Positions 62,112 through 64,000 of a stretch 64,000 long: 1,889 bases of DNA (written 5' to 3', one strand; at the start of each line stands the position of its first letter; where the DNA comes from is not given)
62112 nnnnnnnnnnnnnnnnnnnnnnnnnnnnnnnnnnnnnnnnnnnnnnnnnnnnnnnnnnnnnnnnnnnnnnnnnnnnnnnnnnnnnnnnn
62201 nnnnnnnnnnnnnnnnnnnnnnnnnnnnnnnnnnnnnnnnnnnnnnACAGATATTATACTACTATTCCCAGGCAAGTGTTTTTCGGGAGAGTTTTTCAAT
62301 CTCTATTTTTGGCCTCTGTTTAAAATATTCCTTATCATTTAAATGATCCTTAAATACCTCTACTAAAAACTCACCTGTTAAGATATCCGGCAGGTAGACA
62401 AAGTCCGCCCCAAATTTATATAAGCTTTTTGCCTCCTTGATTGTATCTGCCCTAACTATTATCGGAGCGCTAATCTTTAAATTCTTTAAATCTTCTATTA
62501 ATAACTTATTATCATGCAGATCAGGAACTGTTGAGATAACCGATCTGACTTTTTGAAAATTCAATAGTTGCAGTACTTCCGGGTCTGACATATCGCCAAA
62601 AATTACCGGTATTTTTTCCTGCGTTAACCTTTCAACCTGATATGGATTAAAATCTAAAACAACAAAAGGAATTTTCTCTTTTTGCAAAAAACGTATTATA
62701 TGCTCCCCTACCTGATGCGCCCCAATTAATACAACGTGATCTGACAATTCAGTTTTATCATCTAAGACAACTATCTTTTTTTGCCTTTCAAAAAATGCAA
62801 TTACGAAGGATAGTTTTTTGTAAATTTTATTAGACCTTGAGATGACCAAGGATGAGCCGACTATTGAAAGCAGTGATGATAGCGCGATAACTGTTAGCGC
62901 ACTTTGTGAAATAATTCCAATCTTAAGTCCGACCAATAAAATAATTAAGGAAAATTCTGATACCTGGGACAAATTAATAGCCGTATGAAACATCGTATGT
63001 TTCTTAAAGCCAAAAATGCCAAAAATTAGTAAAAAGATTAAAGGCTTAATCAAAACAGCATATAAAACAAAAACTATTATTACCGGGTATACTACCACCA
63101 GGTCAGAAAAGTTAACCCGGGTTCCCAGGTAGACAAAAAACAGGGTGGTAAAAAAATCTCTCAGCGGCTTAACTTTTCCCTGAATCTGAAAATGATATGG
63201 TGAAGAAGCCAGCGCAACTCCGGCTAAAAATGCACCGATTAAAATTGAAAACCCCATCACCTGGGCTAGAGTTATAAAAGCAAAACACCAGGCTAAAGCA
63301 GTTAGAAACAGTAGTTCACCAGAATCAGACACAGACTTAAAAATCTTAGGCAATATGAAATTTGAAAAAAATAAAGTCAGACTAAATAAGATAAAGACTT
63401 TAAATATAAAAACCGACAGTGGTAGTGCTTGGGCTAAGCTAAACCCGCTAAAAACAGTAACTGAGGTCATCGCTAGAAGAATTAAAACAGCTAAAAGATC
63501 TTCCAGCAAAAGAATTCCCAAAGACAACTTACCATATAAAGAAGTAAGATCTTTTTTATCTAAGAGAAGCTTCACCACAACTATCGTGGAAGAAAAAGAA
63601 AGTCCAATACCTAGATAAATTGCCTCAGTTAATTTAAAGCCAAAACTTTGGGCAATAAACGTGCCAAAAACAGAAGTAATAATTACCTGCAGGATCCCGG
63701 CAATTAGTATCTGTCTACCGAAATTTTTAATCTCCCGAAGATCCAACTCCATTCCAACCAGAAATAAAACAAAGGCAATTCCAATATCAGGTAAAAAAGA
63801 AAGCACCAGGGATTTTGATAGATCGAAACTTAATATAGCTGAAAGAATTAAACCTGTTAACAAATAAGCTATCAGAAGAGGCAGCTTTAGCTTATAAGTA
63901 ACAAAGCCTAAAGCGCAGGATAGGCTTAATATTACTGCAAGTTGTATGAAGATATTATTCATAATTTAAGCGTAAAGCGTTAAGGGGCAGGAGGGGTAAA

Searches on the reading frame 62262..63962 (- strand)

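Call 60: search_protein_families(library=pfam, proteins=[window:62262-63962:-], max_evalue=0.001)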
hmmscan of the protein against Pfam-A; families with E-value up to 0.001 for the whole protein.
window:62262-63962:- (566 aa): 2 families
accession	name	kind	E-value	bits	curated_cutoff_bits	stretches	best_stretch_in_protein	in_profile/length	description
PF00999.27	Na_H_Exchanger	-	8.2e-50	170.2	26.2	1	13-372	4-369/375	Sodium/hydrogen exchanger, transmembrane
PF02254.24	TrkA_N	-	7.2e-22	78.3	23.8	1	410-525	1-116/116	TrkA-N domain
